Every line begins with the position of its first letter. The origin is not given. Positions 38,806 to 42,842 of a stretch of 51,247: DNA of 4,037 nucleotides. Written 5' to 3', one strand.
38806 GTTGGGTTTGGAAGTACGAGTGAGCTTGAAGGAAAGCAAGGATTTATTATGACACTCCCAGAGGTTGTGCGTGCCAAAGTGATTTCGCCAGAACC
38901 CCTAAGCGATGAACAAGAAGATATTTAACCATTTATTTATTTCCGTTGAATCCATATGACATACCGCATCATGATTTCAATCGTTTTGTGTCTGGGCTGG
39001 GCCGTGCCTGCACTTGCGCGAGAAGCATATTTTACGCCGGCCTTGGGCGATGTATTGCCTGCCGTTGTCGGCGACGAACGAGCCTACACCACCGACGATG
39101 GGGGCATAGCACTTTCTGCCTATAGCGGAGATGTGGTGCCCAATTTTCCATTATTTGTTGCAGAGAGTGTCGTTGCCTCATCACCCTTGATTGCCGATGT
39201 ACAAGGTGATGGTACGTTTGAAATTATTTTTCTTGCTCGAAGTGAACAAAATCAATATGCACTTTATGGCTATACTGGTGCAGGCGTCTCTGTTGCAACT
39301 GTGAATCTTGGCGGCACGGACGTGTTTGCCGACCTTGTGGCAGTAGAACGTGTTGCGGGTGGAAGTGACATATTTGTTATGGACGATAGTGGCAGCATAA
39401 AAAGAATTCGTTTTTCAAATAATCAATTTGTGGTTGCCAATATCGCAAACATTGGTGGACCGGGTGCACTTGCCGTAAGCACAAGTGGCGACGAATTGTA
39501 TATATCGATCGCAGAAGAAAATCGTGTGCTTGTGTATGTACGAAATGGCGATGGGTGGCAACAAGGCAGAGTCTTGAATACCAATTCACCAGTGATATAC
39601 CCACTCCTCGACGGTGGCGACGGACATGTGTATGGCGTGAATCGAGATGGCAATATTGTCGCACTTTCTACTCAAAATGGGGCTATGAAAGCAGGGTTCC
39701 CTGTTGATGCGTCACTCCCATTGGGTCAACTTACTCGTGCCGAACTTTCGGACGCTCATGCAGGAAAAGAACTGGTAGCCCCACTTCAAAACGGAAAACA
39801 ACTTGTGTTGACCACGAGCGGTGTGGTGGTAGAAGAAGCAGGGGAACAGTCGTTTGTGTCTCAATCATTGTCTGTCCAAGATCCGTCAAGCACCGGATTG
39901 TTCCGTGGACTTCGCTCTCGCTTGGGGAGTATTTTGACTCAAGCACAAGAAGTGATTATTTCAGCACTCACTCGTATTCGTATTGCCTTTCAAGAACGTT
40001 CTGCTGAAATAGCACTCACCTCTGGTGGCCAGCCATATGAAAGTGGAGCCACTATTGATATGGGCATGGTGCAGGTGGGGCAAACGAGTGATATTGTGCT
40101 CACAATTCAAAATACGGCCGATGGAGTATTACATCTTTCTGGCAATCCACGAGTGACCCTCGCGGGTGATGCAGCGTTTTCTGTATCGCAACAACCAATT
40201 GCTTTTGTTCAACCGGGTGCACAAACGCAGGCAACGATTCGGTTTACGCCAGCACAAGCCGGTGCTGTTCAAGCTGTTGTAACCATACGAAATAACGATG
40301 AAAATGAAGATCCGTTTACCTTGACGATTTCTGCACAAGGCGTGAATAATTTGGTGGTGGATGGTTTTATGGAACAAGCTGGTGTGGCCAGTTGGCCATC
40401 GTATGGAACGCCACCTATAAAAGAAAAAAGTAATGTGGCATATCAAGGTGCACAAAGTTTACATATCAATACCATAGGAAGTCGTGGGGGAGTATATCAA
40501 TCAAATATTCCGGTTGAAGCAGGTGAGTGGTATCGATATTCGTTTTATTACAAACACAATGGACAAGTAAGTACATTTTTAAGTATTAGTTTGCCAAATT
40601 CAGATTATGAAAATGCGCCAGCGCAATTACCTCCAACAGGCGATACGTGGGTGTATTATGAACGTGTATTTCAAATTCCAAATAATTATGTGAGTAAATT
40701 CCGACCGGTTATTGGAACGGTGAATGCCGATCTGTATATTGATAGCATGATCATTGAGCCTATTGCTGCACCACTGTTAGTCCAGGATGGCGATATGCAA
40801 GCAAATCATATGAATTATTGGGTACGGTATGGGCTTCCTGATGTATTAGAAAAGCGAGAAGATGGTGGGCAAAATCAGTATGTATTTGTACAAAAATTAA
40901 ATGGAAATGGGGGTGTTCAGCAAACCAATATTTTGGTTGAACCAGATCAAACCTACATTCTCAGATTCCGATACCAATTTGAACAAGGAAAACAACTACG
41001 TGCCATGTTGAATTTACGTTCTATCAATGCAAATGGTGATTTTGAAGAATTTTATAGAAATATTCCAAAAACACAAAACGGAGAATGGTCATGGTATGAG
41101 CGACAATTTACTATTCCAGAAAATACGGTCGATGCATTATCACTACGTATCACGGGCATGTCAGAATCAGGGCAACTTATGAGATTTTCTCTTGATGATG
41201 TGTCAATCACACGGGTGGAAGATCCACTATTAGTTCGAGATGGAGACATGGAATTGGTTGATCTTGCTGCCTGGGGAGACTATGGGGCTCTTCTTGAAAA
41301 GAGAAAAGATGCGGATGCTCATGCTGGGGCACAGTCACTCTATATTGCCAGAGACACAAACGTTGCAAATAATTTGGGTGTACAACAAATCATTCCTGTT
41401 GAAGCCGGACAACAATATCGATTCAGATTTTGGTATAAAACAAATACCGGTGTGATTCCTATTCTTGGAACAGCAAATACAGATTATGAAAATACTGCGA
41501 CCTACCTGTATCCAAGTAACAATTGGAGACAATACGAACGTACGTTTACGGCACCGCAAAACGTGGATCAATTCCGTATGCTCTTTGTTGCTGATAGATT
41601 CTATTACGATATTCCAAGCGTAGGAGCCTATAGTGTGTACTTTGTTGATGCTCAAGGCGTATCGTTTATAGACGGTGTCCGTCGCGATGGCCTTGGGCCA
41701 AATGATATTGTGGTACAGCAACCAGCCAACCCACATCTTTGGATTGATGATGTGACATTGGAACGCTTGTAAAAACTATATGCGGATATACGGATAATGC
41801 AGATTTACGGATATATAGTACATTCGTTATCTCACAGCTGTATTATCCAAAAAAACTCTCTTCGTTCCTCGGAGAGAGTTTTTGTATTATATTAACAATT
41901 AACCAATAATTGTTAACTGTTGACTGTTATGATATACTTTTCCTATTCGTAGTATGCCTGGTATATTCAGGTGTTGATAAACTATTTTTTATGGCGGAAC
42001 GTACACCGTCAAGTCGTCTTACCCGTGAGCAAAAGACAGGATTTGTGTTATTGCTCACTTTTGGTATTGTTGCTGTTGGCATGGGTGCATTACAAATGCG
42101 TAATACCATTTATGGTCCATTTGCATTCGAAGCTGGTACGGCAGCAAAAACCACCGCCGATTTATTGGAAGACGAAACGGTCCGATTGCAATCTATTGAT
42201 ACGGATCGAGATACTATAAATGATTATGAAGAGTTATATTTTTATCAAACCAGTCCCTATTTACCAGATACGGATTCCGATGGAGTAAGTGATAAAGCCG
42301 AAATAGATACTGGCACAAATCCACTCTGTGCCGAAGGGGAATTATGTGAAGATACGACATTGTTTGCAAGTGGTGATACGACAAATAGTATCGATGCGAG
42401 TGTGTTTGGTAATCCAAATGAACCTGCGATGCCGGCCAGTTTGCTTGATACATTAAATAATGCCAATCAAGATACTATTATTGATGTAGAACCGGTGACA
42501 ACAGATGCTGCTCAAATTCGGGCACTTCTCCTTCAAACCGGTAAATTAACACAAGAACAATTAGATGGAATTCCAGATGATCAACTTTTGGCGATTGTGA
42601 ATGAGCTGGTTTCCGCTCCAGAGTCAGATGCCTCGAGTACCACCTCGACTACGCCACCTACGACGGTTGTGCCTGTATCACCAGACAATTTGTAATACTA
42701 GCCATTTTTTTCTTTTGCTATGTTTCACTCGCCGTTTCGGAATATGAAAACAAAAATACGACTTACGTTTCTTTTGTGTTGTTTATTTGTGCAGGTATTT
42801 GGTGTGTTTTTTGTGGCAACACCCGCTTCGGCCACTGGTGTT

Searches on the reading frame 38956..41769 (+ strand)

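Call 7: search_protein_families(library=pfam, proteins=[window:38956-41769:+], max_evalue=0.01)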
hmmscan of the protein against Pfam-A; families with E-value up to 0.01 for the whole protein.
window:38956-41769:+ (938 aa): 8 families
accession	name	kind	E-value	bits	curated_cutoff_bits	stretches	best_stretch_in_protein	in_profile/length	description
PF02018.23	CBM_4_9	-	6.8e-30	104.6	25.9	3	762-877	6-129/136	Carbohydrate binding domain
PF22544.2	HYDIN_VesB_CFA65-like_Ig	-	2.8e-09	37.5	25.5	1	366-460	9-99/100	HYDIN/CFA65/VesB-like, Ig-like domain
PF15780.11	ASH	-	1.7e-08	35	27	1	364-449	11-93/98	Abnormal spindle-like microcephaly-assoc'd, ASPM-SPD-2-Hydin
PF22073.2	Cep192_D4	-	0.00022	21.8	35.5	1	367-460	11-109/112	Cep192 domain 4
PF07610.17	DUF1573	-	0.00023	21.6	26.1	1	366-460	7-96/98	Protein of unknown function (DUF1573)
PF22637.2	CBM_4_9_1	-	0.00026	21.7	27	0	614-739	19-137/148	BppA domain 1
PF14016.12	DUF4232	-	0.0016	19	27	1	373-460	14-110/129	Domain of unknown function (DUF4232)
PF00629.30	MAM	-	0.0047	17.2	26.4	0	638-752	41-153/158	MAM domain, meprin/A5/mu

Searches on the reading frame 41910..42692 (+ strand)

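Call 7: search_protein_families(library=pfam, proteins=[window:41910-42692:+], max_evalue=0.01)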
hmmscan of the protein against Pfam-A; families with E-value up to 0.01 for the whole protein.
window:41910-42692:+ (261 aa): 1 family
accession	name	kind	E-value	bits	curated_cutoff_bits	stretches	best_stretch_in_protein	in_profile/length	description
PF18884.5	TSP3_bac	-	5.2e-05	23.4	25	1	120-139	1-20/22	Bacterial TSP3 repeat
